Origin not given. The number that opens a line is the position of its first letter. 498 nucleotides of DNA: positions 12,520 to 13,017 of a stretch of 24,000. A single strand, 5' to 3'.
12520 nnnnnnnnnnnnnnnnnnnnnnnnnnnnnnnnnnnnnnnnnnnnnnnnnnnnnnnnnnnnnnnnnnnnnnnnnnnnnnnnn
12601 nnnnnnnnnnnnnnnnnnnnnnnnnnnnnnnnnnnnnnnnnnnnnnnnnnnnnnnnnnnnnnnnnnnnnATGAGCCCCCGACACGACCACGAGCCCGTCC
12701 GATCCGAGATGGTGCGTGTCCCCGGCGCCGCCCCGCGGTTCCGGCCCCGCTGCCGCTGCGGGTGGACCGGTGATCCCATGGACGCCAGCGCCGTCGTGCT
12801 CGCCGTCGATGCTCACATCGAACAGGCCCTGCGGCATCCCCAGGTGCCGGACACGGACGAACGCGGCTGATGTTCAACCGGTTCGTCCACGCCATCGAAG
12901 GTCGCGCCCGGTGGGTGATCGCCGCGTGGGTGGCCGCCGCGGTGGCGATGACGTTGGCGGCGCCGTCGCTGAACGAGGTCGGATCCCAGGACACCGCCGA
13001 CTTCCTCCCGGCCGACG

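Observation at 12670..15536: Paralogous 66-residue CxCGW modules: one free-standing before the MMPL gene, one fused in frame to the P450 after it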

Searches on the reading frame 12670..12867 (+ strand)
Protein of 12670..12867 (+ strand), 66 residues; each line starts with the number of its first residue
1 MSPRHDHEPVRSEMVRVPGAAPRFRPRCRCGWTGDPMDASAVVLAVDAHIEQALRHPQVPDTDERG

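Call 5: search_protein_families(library=pfam, proteins=[window:12670-12867:+], max_evalue=1)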
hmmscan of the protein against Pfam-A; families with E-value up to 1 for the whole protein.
seq(66 aa): 0 families

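Call 8: find_homologous_proteins(query=window:12670-12867:+, max_evalue=10)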
Query seq(66 aa) (66 aa): 2 proteins with E <= 10 among 2 candidates.
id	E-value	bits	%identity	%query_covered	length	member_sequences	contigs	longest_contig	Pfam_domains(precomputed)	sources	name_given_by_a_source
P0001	2.7e-34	134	89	100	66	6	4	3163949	-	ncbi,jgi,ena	jgi:hypothetical protein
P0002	4.7e-26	108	76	100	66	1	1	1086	-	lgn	-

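Call 13: find_encoding_contigs(protein=P0001, flank=10000, max_places=4)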
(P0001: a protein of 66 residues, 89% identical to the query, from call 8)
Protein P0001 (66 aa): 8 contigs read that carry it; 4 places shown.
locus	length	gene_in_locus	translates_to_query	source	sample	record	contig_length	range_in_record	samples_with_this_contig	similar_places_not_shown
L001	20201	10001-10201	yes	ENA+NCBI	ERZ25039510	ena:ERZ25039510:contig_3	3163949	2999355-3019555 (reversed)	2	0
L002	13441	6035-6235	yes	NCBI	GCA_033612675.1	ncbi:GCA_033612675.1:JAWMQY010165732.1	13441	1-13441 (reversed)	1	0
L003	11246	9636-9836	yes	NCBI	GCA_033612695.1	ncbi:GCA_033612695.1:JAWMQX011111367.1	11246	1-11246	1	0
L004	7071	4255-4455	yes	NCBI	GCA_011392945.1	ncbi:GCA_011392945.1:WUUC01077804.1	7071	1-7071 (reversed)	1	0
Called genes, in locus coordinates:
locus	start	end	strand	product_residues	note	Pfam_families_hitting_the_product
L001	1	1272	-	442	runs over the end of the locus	PF03109:ABC1, PF01636:APH (weak), PF27536:UbiB_helical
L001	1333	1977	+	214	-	PF00440:TetR_N, PF18598:TetR_C_36 (weak)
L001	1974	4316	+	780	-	PF01636:APH (faint), PF03109:ABC1, PF27536:UbiB_helical, PF11583:AurF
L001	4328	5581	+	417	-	PF00067:p450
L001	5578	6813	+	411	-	PF00067:p450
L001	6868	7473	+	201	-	PF00440:TetR_N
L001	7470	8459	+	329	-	PF00753:Lactamase_B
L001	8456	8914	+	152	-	PF14539:DUF4442 (weak), PF13622:4HBT_3, PF03061:4HBT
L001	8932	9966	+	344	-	PF00296:Bac_luciferase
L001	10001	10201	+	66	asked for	-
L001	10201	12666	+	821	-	PF00873:ACR_tran (weak), PF03176:MMPL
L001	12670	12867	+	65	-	-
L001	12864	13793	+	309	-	PF00067:p450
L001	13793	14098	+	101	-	PF00067:p450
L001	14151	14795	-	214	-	PF03061:4HBT (weak)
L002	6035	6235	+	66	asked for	-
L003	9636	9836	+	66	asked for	-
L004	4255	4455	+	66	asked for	-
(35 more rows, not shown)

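Call 23: search_protein_representatives(alignment_id=A3)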
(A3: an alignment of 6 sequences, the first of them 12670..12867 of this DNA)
Query: 6 sequences, 66 profile positions. Proteins with E-value up to 0.001 (for the whole library): 43; up to 1e-10: 4; up to 1e-30: 1. The best 43 are listed.
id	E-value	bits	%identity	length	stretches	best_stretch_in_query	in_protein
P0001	2.6e-33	130.3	-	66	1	1-66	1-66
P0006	8.8e-21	90.1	-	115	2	1-62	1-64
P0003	1.4e-20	89.5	-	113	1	1-58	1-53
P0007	2.5e-16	75.9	-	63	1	1-53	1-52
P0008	1.3e-10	57.6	-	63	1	1-53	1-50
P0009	1.7e-10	57.2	-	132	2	4-53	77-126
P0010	3.1e-10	56.4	-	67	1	4-52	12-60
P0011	4.7e-09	52.6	-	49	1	18-60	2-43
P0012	9.4e-09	51.6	-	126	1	6-55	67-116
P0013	1.5e-08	50.9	-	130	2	23-63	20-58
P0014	1.8e-08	50.7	-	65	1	3-62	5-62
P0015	2.1e-08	50.5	-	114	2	5-57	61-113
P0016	3.0e-08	50.0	-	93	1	4-49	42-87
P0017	1.0e-07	48.3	-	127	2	6-57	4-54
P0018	1.7e-07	47.6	-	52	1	6-51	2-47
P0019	3.0e-07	46.8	-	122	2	3-49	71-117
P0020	4.0e-07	46.4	-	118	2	17-58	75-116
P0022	4.1e-06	43.1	-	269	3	12-40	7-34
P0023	4.3e-06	43.1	-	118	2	19-55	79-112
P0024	4.9e-06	42.9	-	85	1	17-59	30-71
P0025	5.3e-06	42.8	-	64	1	7-61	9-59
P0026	5.8e-06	42.7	-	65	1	7-50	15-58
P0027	7.4e-06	42.3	-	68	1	13-63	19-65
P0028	1.7e-05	41.2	-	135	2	5-54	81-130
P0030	2.3e-05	40.7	-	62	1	4-54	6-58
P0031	2.7e-05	40.5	-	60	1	3-53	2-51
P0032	2.9e-05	40.4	-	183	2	15-57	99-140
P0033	2.9e-05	40.4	-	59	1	17-60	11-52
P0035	3.5e-05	40.2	-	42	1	15-50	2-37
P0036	5.2e-05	39.6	-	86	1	21-62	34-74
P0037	6.1e-05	39.4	-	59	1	22-53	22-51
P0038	9.7e-05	38.8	-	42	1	23-53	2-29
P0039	1.0e-04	38.7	-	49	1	20-52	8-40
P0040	1.4e-04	38.3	-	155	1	14-56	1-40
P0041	1.5e-04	38.1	-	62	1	1-54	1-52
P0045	4.8e-04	36.5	-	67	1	18-60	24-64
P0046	8.4e-04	35.8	-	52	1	23-61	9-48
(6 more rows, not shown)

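Call 27: find_homologous_proteins(query=A4, max_evalue=0.001)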
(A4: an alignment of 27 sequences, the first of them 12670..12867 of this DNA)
Query A4 (27 sequences) (66 aa, profile of the alignment): 34 proteins with E <= 0.001 among 1185 candidates.
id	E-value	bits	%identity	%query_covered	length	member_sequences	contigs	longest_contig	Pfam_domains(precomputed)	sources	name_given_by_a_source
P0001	1.5e-19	88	89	100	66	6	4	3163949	-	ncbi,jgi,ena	jgi:hypothetical protein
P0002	1.8e-18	84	76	100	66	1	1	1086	-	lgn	-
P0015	6.7e-17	79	39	77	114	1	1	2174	-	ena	-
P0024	1.7e-16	78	50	21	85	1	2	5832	-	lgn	-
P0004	2.0e-15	74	60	15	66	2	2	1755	-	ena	-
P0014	3.9e-15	73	37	53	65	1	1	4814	-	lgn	-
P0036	6.8e-15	73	50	15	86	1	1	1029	-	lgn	-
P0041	5.0e-14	70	56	14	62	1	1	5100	-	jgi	jgi:hypothetical protein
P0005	1.8e-13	68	39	35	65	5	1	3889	-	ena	-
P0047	3.4e-13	67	43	21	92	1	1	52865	-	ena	-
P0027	5.1e-13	67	56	14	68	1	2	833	-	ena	-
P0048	6.4e-13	66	43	21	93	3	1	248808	-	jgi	jgi:hypothetical protein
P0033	1.1e-12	66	39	27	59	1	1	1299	-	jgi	jgi:hypothetical protein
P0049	1.1e-12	66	43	33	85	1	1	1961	-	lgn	-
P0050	1.4e-12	65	31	64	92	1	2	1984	-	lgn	-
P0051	1.2e-11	62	60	15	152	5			-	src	-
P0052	2.2e-11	61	60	15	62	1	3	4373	-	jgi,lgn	-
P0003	2.8e-11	61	60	15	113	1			-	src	-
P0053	3.0e-11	61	32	56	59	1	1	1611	-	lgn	-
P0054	3.7e-11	61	30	59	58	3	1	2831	-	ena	-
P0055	4.0e-11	61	35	47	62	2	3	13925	-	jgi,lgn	jgi:hypothetical protein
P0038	8.8e-11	59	45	17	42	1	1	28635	-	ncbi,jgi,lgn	jgi:hypothetical protein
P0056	1.9e-10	58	56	14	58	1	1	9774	-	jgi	jgi:hypothetical protein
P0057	2.1e-10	58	56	14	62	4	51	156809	-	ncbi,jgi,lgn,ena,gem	jgi:hypothetical protein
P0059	1.9e-9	55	56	14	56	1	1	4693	-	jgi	jgi:hypothetical protein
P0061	2.8e-6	45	33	48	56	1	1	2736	-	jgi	jgi:hypothetical protein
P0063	5.3e-6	44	35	39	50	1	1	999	-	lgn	-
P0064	6.0e-6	44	50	15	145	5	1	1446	-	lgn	-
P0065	5.7e-5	41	44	36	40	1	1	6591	-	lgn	-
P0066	2.1e-4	39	34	47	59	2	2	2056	-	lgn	-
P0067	2.6e-4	39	38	47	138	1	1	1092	-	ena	-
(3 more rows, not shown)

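Call 28: find_encoding_contigs(protein=P0057, flank=6000, max_places=5)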
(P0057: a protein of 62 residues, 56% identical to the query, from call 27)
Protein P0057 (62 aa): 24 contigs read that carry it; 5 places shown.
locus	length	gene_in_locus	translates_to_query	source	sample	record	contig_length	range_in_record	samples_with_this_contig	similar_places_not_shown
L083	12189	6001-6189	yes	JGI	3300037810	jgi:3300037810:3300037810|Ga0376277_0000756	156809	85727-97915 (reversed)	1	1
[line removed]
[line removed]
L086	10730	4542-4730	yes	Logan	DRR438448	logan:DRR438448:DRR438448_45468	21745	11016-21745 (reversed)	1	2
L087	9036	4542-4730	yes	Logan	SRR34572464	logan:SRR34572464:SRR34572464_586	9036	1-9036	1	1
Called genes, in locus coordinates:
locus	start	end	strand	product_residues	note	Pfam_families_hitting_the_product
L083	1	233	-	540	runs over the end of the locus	PF07690:MFS_1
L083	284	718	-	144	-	-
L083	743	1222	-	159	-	PF00582:Usp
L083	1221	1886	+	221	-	PF00440:TetR_N, PF17932:TetR_C_24 (faint), PF13977:TetR_C_6 (faint)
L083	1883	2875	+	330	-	PF00753:Lactamase_B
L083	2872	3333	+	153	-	PF14539:DUF4442 (weak), PF13622:4HBT_3, PF03061:4HBT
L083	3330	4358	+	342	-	PF00296:Bac_luciferase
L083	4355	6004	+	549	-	PF06609:TRI12, PF00083:Sugar_tr, PF07690:MFS_1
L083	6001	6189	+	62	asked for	-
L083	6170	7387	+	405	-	PF00067:p450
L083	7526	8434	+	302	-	PF00589:Phage_integrase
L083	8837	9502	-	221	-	-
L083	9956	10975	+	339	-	PF00296:Bac_luciferase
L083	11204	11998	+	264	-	PF02405:MlaE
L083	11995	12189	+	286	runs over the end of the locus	PF02405:MlaE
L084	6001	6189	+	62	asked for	-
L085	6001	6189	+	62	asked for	-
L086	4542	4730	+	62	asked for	-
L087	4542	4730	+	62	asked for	-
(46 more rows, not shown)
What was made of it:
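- In L083-87 the transporter is an MFS (call 28).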

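Call 29: find_encoding_contigs(protein=P0048, flank=6000, max_places=3)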
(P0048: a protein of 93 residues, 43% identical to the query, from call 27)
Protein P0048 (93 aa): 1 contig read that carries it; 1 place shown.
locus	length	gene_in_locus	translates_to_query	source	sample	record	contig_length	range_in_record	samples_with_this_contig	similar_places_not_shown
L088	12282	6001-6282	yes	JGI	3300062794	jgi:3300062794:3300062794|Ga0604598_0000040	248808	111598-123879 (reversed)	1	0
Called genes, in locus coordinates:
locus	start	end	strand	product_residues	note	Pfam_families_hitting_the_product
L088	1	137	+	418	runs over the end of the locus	PF00067:p450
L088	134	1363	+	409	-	PF00067:p450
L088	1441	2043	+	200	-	PF00440:TetR_N, PF17932:TetR_C_24 (weak)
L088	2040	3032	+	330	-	PF00753:Lactamase_B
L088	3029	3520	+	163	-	PF14539:DUF4442 (weak), PF13622:4HBT_3, PF03061:4HBT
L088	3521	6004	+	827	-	PF03176:MMPL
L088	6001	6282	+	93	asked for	-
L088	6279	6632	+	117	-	-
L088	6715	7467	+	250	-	PF00376:MerR, PF13411:MerR_1, PF09278:MerR-DNA-bind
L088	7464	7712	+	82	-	-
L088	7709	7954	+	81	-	-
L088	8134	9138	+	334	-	PF00589:Phage_integrase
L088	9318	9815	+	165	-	PF20554:DUF6766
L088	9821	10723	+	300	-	PF00561:Abhydrolase_1, PF12146:Hydrolase_4, PF12697:Abhydrolase_6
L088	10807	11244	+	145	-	PF01814:Hemerythrin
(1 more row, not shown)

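Call 30: find_encoding_contigs(protein=P0047, flank=6000, max_places=3)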
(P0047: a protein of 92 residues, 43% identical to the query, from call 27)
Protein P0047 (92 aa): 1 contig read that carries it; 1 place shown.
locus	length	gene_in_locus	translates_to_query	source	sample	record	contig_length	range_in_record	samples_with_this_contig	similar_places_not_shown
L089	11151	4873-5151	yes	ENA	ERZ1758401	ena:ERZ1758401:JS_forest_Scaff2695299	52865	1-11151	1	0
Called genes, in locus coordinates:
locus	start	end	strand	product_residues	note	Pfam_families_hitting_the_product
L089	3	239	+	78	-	?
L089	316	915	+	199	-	PF00440:TetR_N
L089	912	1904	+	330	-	PF00753:Lactamase_B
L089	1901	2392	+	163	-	PF14539:DUF4442 (weak), PF13622:4HBT_3, PF03061:4HBT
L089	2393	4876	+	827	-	PF03176:MMPL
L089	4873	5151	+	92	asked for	-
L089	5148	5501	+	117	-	-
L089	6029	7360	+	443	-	PF13289:SIR2_2 (weak)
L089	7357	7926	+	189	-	-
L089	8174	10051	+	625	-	PF13166:AAA_13 (weak)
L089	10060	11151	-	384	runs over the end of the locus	PF14659:Phage_int_SAM_3, PF00589:Phage_integrase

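Call 32: list_cluster_members(proteins=[P0057, P0038, P0001, P0055, P0048, P0041, P0056])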
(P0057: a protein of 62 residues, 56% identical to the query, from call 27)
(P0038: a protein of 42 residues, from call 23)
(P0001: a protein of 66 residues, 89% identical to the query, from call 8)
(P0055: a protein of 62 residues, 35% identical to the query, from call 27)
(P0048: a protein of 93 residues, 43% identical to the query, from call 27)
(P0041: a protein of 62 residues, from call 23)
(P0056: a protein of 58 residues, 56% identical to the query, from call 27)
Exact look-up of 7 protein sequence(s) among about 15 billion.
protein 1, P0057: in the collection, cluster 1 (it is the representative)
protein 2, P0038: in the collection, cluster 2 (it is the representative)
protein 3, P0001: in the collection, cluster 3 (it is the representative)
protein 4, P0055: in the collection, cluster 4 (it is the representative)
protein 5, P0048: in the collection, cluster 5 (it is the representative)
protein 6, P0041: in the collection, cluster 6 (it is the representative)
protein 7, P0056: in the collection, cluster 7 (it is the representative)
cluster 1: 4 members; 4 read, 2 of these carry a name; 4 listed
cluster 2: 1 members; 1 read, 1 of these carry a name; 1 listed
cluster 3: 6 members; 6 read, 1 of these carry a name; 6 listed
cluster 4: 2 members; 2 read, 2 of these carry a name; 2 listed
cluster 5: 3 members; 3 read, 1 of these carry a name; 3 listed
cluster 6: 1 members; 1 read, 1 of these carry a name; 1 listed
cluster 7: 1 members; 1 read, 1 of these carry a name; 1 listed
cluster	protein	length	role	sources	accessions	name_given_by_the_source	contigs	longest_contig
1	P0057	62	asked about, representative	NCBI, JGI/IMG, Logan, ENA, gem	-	hypothetical protein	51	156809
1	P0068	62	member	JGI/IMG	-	hypothetical protein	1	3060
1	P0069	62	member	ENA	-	-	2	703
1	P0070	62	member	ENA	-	-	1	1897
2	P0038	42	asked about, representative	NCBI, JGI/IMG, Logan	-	hypothetical protein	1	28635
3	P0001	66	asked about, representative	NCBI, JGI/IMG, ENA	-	hypothetical protein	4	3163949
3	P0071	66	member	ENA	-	-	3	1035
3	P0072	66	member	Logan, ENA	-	-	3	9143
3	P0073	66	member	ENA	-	-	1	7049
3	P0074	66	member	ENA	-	-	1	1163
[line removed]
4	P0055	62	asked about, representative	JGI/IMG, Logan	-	hypothetical protein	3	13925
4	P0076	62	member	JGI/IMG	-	hypothetical protein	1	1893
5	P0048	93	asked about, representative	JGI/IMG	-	hypothetical protein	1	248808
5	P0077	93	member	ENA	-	-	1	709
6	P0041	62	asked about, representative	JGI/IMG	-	hypothetical protein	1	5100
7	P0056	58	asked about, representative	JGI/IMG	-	hypothetical protein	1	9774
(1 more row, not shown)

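Call 36: find_encoding_contigs(protein=P0038, flank=7000, max_places=2)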
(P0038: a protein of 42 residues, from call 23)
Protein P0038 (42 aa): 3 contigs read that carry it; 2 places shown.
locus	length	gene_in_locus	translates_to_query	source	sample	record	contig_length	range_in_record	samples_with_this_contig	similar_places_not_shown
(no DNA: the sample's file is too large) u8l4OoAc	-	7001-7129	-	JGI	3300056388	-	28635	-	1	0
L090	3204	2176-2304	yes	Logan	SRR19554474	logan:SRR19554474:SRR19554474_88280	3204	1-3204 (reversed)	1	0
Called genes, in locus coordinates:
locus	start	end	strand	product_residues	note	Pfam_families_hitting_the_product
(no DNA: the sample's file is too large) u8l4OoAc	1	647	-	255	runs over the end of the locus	-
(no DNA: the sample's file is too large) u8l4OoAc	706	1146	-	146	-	-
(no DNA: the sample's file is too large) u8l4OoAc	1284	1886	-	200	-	PF00440:TetR_N, PF16859:TetR_C_11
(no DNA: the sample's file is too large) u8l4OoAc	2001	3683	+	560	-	PF00083:Sugar_tr, PF07690:MFS_1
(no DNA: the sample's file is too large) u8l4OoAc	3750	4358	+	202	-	PF00440:TetR_N, PF17932:TetR_C_24 (weak)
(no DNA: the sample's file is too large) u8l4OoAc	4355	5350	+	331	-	PF00753:Lactamase_B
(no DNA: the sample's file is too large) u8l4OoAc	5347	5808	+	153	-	PF14539:DUF4442 (weak), PF13622:4HBT_3, PF03061:4HBT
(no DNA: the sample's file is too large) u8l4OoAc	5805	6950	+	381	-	PF00296:Bac_luciferase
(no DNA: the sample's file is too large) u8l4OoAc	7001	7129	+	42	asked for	-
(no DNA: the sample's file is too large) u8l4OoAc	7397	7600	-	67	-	-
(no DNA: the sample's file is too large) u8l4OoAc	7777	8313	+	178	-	PF11716:MDMPI_N (weak)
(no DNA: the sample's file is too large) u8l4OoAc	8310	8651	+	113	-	PF12840:HTH_20, PF01022:HTH_5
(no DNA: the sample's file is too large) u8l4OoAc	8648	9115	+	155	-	PF10604:Polyketide_cyc2, PF08327:AHSA1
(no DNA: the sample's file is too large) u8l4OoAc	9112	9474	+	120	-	-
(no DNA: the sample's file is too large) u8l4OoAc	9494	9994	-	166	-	PF08327:AHSA1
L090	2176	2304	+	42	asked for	-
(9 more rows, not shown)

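Call 37: find_encoding_contigs(protein=P0055, flank=7000, max_places=2)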
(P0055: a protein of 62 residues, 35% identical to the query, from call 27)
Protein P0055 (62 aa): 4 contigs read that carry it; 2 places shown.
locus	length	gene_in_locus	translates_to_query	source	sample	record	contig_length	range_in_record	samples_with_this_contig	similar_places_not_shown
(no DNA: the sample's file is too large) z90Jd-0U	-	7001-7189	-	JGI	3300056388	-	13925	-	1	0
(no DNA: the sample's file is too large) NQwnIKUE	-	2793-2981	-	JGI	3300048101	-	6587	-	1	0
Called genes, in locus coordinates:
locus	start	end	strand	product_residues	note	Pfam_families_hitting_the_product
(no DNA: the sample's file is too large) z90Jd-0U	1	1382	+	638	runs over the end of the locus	PF01636:APH (faint), PF03109:ABC1, PF27536:UbiB_helical, PF11583:AurF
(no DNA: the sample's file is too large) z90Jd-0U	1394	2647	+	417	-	PF00067:p450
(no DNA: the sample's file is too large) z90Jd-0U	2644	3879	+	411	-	PF00067:p450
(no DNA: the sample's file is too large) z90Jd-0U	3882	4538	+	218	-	PF00440:TetR_N, PF17932:TetR_C_24 (weak)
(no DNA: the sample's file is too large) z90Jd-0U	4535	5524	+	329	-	PF00753:Lactamase_B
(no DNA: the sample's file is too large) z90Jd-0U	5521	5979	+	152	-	PF14539:DUF4442 (weak), PF13622:4HBT_3, PF03061:4HBT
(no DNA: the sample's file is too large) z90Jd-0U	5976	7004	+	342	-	PF00296:Bac_luciferase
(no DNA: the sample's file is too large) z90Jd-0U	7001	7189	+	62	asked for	-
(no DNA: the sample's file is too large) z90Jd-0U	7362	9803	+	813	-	PF03176:MMPL, PF00873:ACR_tran (faint), PF03176:MMPL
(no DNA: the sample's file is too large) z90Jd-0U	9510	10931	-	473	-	PF01545:Cation_efflux, PF16916:ZT_dimer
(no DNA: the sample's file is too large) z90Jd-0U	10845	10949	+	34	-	-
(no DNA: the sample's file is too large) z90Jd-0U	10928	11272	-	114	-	PF12840:HTH_20, PF01022:HTH_5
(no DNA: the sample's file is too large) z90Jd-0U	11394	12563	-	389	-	PF14657:Arm-DNA-bind_4 (weak), PF00589:Phage_integrase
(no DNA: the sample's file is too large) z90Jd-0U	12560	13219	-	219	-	-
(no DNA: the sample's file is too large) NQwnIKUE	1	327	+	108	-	?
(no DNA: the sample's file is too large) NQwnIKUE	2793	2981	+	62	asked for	-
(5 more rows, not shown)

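Call 38: find_encoding_contigs(protein=P0006, flank=7000, max_places=2)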
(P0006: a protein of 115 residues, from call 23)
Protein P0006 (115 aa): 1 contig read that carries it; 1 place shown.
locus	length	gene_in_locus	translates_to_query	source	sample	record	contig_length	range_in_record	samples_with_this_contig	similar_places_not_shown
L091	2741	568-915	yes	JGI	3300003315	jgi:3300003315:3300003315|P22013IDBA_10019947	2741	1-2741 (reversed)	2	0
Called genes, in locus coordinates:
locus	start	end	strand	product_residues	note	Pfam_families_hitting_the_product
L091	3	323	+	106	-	?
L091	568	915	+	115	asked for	-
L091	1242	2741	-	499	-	?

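Call 39: find_encoding_contigs(protein=P0007, flank=7000, max_places=3)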
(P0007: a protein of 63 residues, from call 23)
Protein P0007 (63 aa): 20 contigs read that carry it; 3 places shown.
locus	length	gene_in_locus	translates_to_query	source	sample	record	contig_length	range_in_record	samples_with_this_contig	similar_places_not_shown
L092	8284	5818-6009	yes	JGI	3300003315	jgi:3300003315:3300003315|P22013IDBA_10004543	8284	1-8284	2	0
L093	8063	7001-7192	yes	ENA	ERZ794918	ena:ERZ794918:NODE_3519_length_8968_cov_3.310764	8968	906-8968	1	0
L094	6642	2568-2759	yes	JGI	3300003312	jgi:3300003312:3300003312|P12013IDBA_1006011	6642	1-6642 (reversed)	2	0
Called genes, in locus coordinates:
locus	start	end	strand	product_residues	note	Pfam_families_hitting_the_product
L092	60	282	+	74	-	-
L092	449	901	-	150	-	-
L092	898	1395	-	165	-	PF00582:Usp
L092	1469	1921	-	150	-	PF12802:MarR_2, PF01047:MarR, PF12840:HTH_20 (weak), PF25213:HVO_A0261_N (weak), PF13463:HTH_27 (weak), PF09339:HTH_IclR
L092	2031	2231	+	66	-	PF13466:STAS_2 (weak)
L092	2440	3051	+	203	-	PF00440:TetR_N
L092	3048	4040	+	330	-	PF00753:Lactamase_B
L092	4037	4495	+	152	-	PF14539:DUF4442 (weak), PF13622:4HBT_3, PF03061:4HBT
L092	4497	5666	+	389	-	PF00296:Bac_luciferase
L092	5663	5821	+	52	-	-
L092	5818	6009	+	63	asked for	-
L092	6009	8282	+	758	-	?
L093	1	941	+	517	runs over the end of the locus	PF00224:PK, PF02887:PK_C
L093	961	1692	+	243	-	-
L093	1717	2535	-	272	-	PF02621:VitK2_biosynth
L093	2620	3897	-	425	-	PF00165:HTH_AraC (weak), PF12833:HTH_18, PF00165:HTH_AraC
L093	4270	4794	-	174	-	PF01475:FUR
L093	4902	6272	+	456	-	PF01547:SBP_bac_1, PF13416:SBP_bac_8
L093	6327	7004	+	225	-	-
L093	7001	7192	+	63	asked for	-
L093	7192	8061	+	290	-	?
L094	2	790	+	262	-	?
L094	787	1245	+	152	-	PF14539:DUF4442 (weak), PF13622:4HBT_3, PF03061:4HBT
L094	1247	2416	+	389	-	PF00296:Bac_luciferase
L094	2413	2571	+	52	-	-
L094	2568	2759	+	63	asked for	-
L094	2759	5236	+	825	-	PF03176:MMPL, PF00873:ACR_tran (weak), PF03176:MMPL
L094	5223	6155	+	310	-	PF00990:GGDEF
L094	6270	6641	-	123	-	?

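Call 40: find_encoding_contigs(protein=P0018, flank=7000, max_places=3)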
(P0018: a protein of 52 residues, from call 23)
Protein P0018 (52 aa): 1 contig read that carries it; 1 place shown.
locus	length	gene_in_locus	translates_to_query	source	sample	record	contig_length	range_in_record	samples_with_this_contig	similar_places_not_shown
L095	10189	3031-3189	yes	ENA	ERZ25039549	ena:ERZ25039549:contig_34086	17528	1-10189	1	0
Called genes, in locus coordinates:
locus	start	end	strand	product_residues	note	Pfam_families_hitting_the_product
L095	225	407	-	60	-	PF03793:PASTA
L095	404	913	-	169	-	-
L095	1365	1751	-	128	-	-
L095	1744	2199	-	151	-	PF08281:Sigma70_r4_2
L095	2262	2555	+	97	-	PF02604:PhdYeFM_antitox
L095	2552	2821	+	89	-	PF05016:ParE_toxin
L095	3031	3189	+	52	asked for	-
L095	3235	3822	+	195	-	PF00440:TetR_N, PF17754:TetR_C_14 (weak)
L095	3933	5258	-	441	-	PF00989:PAS (weak), PF08448:PAS_4 (weak), PF13426:PAS_9, PF00989:PAS, PF08448:PAS_4, PF13426:PAS_9, PF13487:HD_5, PF01966:HD, +2 more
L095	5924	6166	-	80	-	-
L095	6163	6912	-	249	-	PF00376:MerR, PF13411:MerR_1, PF09278:MerR-DNA-bind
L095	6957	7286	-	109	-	PF02694:UPF0060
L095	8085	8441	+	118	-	PF12840:HTH_20, PF01022:HTH_5, PF12802:MarR_2 (weak)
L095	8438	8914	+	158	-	PF08327:AHSA1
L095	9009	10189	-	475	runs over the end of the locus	-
